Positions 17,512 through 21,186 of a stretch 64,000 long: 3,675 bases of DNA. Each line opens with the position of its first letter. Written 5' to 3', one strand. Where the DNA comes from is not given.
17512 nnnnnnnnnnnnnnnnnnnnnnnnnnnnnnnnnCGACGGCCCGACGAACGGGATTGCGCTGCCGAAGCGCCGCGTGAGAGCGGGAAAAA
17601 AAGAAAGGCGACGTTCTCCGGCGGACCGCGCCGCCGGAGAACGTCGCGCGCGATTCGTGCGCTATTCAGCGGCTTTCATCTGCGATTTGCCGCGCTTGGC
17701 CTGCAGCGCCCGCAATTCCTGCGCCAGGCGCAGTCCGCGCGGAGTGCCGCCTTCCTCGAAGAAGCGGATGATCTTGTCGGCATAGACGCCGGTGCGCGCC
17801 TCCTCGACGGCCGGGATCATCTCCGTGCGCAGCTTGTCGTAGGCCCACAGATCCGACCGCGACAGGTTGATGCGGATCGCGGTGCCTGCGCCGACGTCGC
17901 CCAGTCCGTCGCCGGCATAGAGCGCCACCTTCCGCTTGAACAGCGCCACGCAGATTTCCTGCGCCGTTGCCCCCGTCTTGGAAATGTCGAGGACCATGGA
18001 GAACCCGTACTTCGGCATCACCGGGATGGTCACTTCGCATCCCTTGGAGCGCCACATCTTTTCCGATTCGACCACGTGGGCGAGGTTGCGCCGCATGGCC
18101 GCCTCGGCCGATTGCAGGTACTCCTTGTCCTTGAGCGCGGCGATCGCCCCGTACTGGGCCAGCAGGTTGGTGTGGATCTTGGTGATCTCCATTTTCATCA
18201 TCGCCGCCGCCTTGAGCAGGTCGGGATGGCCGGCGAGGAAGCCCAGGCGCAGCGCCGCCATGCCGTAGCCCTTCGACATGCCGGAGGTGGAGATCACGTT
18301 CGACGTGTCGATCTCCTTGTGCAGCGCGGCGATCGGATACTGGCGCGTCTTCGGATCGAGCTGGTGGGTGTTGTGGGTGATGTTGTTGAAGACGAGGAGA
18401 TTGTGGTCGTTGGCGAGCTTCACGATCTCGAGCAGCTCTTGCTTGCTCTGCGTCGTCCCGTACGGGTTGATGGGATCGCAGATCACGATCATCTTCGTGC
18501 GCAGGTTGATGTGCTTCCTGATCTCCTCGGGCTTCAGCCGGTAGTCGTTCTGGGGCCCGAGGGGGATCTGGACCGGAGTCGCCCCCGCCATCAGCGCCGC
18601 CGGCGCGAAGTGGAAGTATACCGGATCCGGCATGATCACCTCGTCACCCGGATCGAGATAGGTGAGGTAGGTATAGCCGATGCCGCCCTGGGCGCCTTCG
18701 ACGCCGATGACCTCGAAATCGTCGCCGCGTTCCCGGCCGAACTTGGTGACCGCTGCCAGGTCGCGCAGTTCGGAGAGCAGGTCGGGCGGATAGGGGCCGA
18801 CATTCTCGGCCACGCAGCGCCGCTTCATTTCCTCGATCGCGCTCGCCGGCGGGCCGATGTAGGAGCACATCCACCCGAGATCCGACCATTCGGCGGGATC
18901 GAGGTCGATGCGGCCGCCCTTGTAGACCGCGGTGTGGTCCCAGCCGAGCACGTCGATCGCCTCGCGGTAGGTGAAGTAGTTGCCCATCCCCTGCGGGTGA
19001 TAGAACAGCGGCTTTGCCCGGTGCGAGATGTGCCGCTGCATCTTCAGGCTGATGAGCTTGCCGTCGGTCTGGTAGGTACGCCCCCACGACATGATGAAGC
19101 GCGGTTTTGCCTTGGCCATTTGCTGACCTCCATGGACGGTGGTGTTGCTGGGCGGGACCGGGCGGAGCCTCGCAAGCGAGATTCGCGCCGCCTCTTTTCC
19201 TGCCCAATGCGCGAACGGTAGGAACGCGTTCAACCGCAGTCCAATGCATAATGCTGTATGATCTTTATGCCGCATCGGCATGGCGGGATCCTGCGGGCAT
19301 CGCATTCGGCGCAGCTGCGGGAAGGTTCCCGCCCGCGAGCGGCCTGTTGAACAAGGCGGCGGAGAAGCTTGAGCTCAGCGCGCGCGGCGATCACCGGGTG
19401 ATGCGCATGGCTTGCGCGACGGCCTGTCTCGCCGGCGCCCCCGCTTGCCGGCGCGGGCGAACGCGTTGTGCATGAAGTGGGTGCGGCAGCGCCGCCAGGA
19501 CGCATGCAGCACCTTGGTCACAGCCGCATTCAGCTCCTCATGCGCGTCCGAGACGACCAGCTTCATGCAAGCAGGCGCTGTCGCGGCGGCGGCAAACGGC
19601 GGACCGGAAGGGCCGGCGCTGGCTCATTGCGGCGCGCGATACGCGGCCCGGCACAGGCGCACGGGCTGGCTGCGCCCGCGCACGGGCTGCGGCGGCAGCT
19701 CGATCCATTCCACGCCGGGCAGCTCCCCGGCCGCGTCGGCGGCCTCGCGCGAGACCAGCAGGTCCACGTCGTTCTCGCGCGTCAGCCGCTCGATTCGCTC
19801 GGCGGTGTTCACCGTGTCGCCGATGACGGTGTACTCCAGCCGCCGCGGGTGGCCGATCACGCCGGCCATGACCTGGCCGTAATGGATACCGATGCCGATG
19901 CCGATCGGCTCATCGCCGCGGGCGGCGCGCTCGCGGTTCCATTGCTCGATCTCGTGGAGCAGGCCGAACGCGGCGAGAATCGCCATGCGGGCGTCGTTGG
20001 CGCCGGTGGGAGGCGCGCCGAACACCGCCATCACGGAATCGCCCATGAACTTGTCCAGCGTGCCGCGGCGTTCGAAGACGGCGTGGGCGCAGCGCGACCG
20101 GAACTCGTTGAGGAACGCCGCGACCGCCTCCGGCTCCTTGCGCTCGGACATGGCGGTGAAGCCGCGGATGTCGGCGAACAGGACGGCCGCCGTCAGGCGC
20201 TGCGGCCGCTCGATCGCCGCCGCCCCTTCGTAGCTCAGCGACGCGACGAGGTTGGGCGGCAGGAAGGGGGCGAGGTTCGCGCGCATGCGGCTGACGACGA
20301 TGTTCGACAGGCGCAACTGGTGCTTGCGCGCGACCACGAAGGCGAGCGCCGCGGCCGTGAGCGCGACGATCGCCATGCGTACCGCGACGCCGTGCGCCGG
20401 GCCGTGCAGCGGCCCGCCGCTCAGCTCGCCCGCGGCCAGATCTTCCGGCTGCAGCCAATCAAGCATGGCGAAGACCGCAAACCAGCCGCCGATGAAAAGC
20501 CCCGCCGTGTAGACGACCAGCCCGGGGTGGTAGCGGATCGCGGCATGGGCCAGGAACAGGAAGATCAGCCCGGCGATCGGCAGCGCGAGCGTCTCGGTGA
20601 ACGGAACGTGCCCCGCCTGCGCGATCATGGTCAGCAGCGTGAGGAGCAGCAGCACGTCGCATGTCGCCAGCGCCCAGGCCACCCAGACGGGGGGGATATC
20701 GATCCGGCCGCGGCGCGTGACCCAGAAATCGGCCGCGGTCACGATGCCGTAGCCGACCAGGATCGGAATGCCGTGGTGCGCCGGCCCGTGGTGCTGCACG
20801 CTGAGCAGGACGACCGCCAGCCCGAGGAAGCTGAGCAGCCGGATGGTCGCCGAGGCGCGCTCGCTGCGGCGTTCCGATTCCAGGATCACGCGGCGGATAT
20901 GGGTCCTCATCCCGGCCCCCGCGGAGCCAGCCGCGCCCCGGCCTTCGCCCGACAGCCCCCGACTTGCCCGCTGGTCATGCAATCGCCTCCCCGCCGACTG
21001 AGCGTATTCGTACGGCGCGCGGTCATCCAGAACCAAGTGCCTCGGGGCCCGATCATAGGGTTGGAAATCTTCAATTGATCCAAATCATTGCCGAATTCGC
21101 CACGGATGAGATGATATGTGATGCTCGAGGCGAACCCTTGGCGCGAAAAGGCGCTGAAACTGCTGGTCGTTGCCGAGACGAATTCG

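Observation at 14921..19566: Islet downstream of comM closed by a diverged internal copy of the comM 3-prime region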

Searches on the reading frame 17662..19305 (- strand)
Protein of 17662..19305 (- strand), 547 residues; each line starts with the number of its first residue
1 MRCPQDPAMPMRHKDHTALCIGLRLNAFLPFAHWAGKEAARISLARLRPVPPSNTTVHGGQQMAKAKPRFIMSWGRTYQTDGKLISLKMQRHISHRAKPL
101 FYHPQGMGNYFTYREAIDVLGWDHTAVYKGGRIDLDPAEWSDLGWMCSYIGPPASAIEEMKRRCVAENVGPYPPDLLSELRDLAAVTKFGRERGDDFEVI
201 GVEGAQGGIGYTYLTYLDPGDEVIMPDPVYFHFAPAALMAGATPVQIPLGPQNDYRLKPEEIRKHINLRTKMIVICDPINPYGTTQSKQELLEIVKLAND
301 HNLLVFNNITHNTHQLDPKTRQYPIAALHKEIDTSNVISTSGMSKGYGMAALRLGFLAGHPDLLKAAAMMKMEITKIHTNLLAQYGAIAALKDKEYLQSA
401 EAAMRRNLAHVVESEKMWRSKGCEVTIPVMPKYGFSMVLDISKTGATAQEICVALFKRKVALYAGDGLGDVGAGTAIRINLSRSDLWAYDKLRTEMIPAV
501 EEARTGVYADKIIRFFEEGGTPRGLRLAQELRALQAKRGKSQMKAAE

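Call 8: search_protein_families(library=pfam, proteins=[window:17662-19305:-], max_evalue=0.01)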
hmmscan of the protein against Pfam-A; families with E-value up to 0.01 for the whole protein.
window:17662-19305:- (547 aa): 2 families
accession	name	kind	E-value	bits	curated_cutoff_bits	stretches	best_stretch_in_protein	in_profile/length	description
PF00155.27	Aminotran_1_2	-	5.2e-32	111.9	19.7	1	192-481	62-346/361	Aminotransferase class I and II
PF01041.23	DegT_DnrJ_EryC1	-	2.2e-08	34.2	19.8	1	217-308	61-145/360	DegT/DnrJ/EryC1/StrS aminotransferase family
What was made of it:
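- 17662..19119 (-): Class I/II PLP-dependent aminotransferase, 485 aa (islet gene 3). Pfam Aminotran_1_2 (call 8).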

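Call 24: find_homologous_proteins(query=window:17662-19119:-, max_evalue=1e-20)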
Query window:17662-19119:- (485 aa): 421 proteins with E <= 1e-20 among 8000 candidates; the best 120 are listed.
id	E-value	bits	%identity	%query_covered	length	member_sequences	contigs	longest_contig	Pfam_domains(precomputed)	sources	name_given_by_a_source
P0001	0.0e+0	1070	95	100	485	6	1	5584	PF00155.28,PF01041.24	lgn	-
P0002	1.8e-283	958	84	100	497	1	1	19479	PF00155.28,PF01041.24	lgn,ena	-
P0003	9.5e-279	943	83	99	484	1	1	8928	PF00155.28,PF01041.24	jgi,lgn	-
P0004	2.6e-277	938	82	99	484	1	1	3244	PF00155.28,PF01041.24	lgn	-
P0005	1.4e-276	936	83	99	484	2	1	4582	PF00155.28,PF01041.24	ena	-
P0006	9.1e-276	933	83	100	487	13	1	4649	PF00155.28,PF01041.24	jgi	jgi:aspartate/methionine/tyrosine aminotransferase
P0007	8.7e-275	930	80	99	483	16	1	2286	PF00155.28,PF01041.24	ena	-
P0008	8.3e-245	831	74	98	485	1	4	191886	PF00155.28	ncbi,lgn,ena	-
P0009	3.5e-244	829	74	96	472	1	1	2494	PF00155.28,PF01041.24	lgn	-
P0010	9.0e-241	818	74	96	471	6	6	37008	PF00155.28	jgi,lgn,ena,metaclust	metaclust:\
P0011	1.4e-237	807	73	97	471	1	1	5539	PF00155.28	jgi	-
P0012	2.5e-237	806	74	95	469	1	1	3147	PF00155.28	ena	-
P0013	1.8e-233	794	72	96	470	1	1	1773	PF00155.28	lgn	-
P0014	4.5e-231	786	71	96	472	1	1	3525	PF00155.28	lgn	-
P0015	3.1e-215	733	67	97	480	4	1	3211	PF00155.28,PF01041.24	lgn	-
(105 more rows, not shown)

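Call 25: find_encoding_contigs(protein=P0001, flank=10000, max_places=4)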
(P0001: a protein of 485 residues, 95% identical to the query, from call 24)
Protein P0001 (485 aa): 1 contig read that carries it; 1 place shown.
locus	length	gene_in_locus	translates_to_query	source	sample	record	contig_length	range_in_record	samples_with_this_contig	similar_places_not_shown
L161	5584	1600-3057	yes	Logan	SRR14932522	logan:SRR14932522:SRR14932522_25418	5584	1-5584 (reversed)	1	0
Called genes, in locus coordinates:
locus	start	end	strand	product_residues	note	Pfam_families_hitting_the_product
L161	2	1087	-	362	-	?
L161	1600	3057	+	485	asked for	PF00155:Aminotran_1_2, PF01041:DegT_DnrJ_EryC1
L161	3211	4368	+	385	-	PF01321:Creatinase_N, PF00557:Peptidase_M24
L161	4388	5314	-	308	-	PF00126:HTH_1, PF03466:LysR_substrate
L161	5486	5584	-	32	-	?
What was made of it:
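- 17662..19119 (-): 95% aa identical to P0001, which is encoded on L161 (calls 24, 25).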

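Call 26: find_encoding_contigs(protein=P0002, flank=10000, max_places=4)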
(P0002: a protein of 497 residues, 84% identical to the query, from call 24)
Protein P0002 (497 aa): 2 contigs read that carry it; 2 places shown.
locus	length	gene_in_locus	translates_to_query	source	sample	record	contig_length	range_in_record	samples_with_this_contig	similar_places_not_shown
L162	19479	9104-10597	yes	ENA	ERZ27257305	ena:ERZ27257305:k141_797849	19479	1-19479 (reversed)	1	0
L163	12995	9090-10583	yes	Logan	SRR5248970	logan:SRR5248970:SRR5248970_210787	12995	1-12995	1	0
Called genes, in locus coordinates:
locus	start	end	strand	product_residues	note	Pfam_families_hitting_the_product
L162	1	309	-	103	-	?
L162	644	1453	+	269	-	PF00126:HTH_1 (weak), PF03466:LysR_substrate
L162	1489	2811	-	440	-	PF01946:Thi4 (weak), PF07992:Pyr_redox_2 (weak), PF00890:FAD_binding_2 (weak), PF01266:DAO, PF01593:Amino_oxidase (faint), PF03486:HI0933_like (faint), PF12831:FAD_oxidored (weak), PF13450:NAD_binding_8 (weak), +1 more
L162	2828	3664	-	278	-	PF00892:EamA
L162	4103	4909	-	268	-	PF00005:ABC_tran, PF13304:AAA_21 (faint), PF13401:AAA_22 (faint)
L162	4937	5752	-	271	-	PF00528:BPD_transp_1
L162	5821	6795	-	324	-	PF09084:NMT1, PF13379:NMT1_2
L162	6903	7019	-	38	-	-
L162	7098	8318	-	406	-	PF01321:Creatinase_N, PF00557:Peptidase_M24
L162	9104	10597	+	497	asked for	PF00155:Aminotran_1_2, PF01041:DegT_DnrJ_EryC1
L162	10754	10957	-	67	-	-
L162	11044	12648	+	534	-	PF00501:AMP-binding, PF13193:AMP-binding_C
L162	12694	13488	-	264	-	-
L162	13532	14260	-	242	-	PF00005:ABC_tran, PF13304:AAA_21 (faint)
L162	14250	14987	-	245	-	PF00528:BPD_transp_1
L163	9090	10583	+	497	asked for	PF00155:Aminotran_1_2, PF01041:DegT_DnrJ_EryC1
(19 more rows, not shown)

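Call 27: find_encoding_contigs(protein=P0003, flank=10000, max_places=4)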
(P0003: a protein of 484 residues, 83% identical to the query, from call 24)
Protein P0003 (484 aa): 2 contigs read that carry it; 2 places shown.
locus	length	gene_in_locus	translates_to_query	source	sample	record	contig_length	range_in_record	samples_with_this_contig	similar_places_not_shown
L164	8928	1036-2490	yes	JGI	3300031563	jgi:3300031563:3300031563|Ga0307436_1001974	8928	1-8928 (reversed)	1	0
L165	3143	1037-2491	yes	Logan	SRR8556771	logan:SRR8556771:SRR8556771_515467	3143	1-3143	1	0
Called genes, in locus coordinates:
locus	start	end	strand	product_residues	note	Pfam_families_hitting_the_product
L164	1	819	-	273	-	?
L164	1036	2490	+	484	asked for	PF00155:Aminotran_1_2, PF01041:DegT_DnrJ_EryC1 (weak)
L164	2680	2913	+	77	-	PF01361:Tautomerase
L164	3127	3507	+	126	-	PF13565:HTH_32 (faint), PF13384:HTH_23 (weak), PF13518:HTH_28, PF13551:HTH_29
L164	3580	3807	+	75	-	-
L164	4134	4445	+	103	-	-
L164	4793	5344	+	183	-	-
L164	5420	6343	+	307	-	PF14267:DUF4357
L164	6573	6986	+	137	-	-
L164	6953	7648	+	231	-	-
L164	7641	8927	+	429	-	?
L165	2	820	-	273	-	?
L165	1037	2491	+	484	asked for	PF00155:Aminotran_1_2, PF01041:DegT_DnrJ_EryC1 (weak)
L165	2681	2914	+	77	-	PF01361:Tautomerase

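Call 74: search_protein_families(library=ncbifam, proteins=[window:17662-19119:-], max_evalue=0.00001)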
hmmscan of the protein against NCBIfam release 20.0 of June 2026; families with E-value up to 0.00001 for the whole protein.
window:17662-19119:- (485 aa): 58 families (the best 25 are shown)
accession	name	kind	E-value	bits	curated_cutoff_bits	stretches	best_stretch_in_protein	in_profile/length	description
NF041364.1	GntC_guanitoxin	equivalog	1.5e-41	142.5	415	1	126-421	53-341/356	guanitoxin biosynthesis PLP-dependent (S)-gamma-hydroxy-L-arginine cyclodehydratase GntC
NF004870.0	PRK06225.1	equivalog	1.1e-38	133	351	1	111-442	64-378/380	pyridoxal phosphate-dependent aminotransferase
NF005816.0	PRK07682.1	equivalog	1.3e-34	119.4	620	1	130-417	86-363/390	aminotransferase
NF005817.0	PRK07683.1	equivalog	4e-32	111.4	575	1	94-419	45-363/387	aminotransferase A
NF041091.1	asp_aminotase_Arch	equivalog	1.3e-30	106.5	550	1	136-409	89-350/376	aspartate aminotransferase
TIGR03540.1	DapC_direct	equivalog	1.4e-30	106.5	593.25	1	125-422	82-369/383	LL-diaminopimelate aminotransferase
NF006756.0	PRK09276.1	subfamily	2.5e-30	105.7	507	1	94-422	49-371/387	LL-diaminopimelate aminotransferase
TIGR04350.1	C_S_lyase_PatB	subfamily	6.3e-30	104.3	340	1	152-421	101-367/384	PatB family C-S lyase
NF006229.0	PRK08361.1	equivalog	4.5e-29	101.6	624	1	94-420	50-371/391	aspartate aminotransferase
NF005855.0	PRK07777.1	equivalog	1e-27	97.5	553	1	94-351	45-304/391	pyridoxal phosphate-dependent aminotransferase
NF005815.0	PRK07681.1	equivalog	1.1e-27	97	545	1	90-421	46-370/399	LL-diaminopimelate aminotransferase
NF004975.0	PRK06348.1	equivalog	1.4e-27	96.6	549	1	136-418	91-364/384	pyridoxal phosphate-dependent aminotransferase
NF004621.0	PRK05957.1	equivalog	1.7e-27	96.2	498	1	137-418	92-363/389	pyridoxal phosphate-dependent aminotransferase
NF005744.0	PRK07568.1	subfamily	5e-26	91.4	389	1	136-347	90-299/398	pyridoxal phosphate-dependent aminotransferase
TIGR03947.1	viomycin_VioD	equivalog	1e-25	90.4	390.9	1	130-418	65-340/359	capreomycidine synthase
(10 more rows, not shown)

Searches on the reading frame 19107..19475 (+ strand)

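Call 8: search_protein_families(library=pfam, proteins=[window:19107-19475:+], max_evalue=0.01)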
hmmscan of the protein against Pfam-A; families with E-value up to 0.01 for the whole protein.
window:19107-19475:+ (122 aa): 1 family
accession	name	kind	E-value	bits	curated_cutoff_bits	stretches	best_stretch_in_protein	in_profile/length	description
PF13335.12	Mg_chelatase_C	-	3.6e-05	24.7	26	1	77-115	45-83/94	Magnesium chelatase, subunit ChlI C-terminal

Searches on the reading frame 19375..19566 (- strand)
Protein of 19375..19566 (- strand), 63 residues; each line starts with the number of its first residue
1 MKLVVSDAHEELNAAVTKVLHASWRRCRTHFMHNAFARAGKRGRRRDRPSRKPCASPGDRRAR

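Call 8: search_protein_families(library=pfam, proteins=[window:19375-19566:-], max_evalue=0.01)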
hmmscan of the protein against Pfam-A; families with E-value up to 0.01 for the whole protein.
window:19375-19566:- (63 aa): 1 family
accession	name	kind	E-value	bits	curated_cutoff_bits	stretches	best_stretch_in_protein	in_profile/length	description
PF00872.24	Transposase_mut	-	2.6e-07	30.3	21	1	2-44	227-270/379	Transposase, Mutator family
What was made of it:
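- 19444..19566 (-): Internal relic of an IS256-family transposase gene (41 codons; no IS ends). Pfam Transposase_mut E = 2.6e-7 (call 8).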

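Call 74: search_protein_families(library=ncbifam, proteins=[window:19375-19566:-], max_evalue=0.00001)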
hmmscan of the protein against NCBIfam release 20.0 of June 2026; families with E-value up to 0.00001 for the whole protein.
window:19375-19566:- (63 aa): 1 family
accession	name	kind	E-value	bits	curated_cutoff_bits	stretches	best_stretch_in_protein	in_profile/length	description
NF033543.2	transpos_IS256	equivalog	9.2e-07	28.2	150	1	2-43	188-230/338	IS256 family transposase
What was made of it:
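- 19444..19566 (-): NCBIfam transpos_IS256 E = 9e-7 (call 74).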

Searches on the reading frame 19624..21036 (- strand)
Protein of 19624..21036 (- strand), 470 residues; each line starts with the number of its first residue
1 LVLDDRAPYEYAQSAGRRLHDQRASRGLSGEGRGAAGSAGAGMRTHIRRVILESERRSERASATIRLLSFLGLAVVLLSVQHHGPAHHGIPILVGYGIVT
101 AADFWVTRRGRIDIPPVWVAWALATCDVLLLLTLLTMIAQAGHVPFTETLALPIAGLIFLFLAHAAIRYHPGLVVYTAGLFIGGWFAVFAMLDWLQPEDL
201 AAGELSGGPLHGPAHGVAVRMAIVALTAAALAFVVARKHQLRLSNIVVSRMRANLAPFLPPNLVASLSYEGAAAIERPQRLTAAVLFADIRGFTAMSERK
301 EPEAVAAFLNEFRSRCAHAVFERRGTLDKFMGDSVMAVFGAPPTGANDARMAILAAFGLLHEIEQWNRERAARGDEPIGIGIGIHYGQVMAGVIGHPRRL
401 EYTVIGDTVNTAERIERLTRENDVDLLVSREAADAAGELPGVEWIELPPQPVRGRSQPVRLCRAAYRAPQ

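Call 8: search_protein_families(library=pfam, proteins=[window:19624-21036:-], max_evalue=0.01)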
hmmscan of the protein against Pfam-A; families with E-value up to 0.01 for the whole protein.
window:19624-21036:- (470 aa): 1 family
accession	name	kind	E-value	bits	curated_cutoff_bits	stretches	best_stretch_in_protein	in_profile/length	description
PF00211.25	Guanylate_cyc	-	8e-23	81.4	21.9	1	282-425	8-146/183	Adenylate and Guanylate cyclase catalytic domain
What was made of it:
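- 19624..21036 (-): Adenylate/guanylate cyclase: the first gene of the native (A-type) downstream block, which directly follows comM in the L166 lineage. Pfam Guanylate_cyc (call 8).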

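Call 31: find_homologous_proteins(query=window:19624-21036:-, max_evalue=1e-20)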
Query window:19624-21036:- (470 aa): 4222 proteins with E <= 1e-20 among 8000 candidates; the best 120 are listed.
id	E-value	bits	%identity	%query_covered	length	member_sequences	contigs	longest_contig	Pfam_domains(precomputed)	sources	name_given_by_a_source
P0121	3.3e-250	849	88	91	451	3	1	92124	PF00211.26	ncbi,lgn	-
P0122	5.4e-219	746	80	91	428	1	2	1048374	PF00211.26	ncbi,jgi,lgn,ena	-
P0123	5.4e-189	647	72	91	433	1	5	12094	PF00211.26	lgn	-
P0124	1.8e-96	342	47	90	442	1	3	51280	PF00211.26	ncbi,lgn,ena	-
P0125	2.5e-93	331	44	91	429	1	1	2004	PF00211.26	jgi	jgi:adenylate cyclase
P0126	3.4e-92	328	46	90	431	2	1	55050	PF00211.26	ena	-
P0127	5.1e-90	320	43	89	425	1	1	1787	PF00211.26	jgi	jgi:adenylate cyclase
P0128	1.7e-89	319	42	89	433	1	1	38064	PF00211.26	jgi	jgi:adenylate cyclase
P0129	1.7e-89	319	42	89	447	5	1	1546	PF00211.26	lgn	-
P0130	1.3e-88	316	42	89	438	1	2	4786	PF00211.26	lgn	-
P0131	1.7e-88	315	45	90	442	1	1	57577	PF00211.26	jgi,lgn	jgi:adenylate cyclase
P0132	1.9e-87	312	43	90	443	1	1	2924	PF00211.26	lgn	-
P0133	1.1e-86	309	42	89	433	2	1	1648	PF00211.26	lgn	-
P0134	6.5e-86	307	44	90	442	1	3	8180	PF00211.26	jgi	jgi:adenylate cyclase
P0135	4.2e-85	304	41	90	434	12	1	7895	PF00211.26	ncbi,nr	ncbi:MAG: adenylate/guanylate cyclase domain-containing protein [Rhodospirillaceae bacterium]|nr:ade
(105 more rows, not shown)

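Call 32: find_encoding_contigs(protein=P0121, flank=10000, max_places=3)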
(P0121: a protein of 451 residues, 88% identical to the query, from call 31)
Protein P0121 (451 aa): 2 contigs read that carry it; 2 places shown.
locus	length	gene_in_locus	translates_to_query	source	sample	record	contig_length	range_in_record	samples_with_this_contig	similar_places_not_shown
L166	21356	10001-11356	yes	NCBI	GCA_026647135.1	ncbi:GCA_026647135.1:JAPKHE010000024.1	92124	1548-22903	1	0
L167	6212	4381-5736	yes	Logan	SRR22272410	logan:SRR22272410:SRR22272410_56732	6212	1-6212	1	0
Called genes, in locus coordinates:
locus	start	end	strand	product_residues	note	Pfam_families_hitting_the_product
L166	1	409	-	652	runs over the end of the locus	?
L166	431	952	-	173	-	PF01661:Macro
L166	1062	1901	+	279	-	PF02582:DUF155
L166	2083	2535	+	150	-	PF00072:Response_reg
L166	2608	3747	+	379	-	PF25487:ETR1_N, PF07536:HWE_HK (weak), PF07568:HisKA_2, PF13581:HATPase_c_2, PF02518:HATPase_c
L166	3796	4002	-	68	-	-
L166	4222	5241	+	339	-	PF01223:Endonuclease_NS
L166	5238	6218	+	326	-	-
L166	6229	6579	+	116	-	-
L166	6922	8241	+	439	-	PF09459:EB_dh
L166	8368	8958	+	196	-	PF03264:Cytochrom_NNT, PF14522:Cytochrome_C7 (faint), PF14537:Cytochrom_c3_2 (faint)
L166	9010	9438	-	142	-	PF00571:CBS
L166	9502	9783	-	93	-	-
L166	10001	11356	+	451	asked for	PF00211:Guanylate_cyc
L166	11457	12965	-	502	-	PF13541:ChlI, PF00493:MCM (faint), PF01078:Mg_chelatase, PF07728:AAA_5, PF13335:Mg_chelatase_C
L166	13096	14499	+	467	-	PF02653:BPD_transp_2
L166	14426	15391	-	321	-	PF02951:GSH-S_N, PF02955:GSH-S_ATP, PF08443:RimK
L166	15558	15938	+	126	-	-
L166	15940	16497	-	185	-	PF13371:TPR_9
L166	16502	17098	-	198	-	PF04972:BON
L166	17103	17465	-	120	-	PF02021:UPF0102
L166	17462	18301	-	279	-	PF00590:TP_methylase, PF23016:RsmI_C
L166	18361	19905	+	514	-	PF04348:LppC, PF13458:Peripla_BP_6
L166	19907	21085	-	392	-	PF04055:Radical_SAM, PF06969:HemN_C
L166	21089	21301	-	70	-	PF05016:ParE_toxin (weak)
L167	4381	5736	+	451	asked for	PF00211:Guanylate_cyc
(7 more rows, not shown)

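Call 33: find_encoding_contigs(protein=P0122, flank=10000, max_places=3)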
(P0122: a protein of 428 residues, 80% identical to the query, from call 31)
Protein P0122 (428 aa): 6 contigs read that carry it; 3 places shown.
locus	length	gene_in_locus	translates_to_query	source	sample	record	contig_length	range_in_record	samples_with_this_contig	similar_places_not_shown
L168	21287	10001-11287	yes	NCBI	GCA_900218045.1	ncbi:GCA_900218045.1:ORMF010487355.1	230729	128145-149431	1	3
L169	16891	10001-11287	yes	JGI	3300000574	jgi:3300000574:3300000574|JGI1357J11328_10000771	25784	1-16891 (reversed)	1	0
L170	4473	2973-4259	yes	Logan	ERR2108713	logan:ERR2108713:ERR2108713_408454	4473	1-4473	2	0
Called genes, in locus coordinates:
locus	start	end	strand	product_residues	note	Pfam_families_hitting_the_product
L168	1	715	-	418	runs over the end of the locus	PF02515:CoA_transf_3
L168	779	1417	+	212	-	PF05494:MlaC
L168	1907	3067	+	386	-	PF06559:DCD_N, PF22769:DCD, PF22569:DCD_C, PF22769:DCD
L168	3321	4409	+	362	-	-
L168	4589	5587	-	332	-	-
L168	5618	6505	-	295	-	PF23023:Anti-Pycsar_Apyc1 (weak), PF00753:Lactamase_B, PF12706:Lactamase_B_2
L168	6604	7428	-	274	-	PF18306:LDcluster4, PF03641:Lysine_decarbox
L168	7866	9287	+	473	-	PF09459:EB_dh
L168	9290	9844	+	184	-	PF09990:DUF2231 (weak)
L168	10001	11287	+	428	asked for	PF00211:Guanylate_cyc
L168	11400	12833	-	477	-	PF01523:PmbA_TldD_1st, PF19290:PmbA_TldD_2nd, PF19289:PmbA_TldD_3rd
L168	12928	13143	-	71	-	PF06568:YjiS-like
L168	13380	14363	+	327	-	PF02790:COX2_TM, PF00116:COX2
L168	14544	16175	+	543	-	PF00115:COX1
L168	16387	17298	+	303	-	PF01040:UbiA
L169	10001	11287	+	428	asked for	PF00211:Guanylate_cyc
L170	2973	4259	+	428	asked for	PF00211:Guanylate_cyc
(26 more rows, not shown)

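Call 34: find_encoding_contigs(protein=P0123, flank=10000, max_places=3)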
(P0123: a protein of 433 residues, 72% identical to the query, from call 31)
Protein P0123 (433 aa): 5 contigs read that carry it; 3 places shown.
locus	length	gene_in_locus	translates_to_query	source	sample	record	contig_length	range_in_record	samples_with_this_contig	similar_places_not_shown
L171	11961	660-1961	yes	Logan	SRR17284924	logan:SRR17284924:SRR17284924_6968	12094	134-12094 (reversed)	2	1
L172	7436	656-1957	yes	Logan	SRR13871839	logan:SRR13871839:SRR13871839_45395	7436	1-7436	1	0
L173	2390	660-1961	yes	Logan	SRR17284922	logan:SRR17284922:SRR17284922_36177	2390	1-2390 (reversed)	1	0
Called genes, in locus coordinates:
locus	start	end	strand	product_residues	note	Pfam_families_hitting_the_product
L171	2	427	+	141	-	?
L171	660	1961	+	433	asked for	PF00211:Guanylate_cyc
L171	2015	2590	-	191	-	-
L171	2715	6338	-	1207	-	-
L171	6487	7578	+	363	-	-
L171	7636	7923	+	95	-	-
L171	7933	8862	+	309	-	PF10722:YbjN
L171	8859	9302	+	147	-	PF10722:YbjN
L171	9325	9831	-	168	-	-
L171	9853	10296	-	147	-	-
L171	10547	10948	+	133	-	PF02627:CMD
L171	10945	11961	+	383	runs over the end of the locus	?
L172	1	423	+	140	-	?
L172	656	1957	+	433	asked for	PF00211:Guanylate_cyc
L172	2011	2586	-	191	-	-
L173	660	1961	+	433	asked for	PF00211:Guanylate_cyc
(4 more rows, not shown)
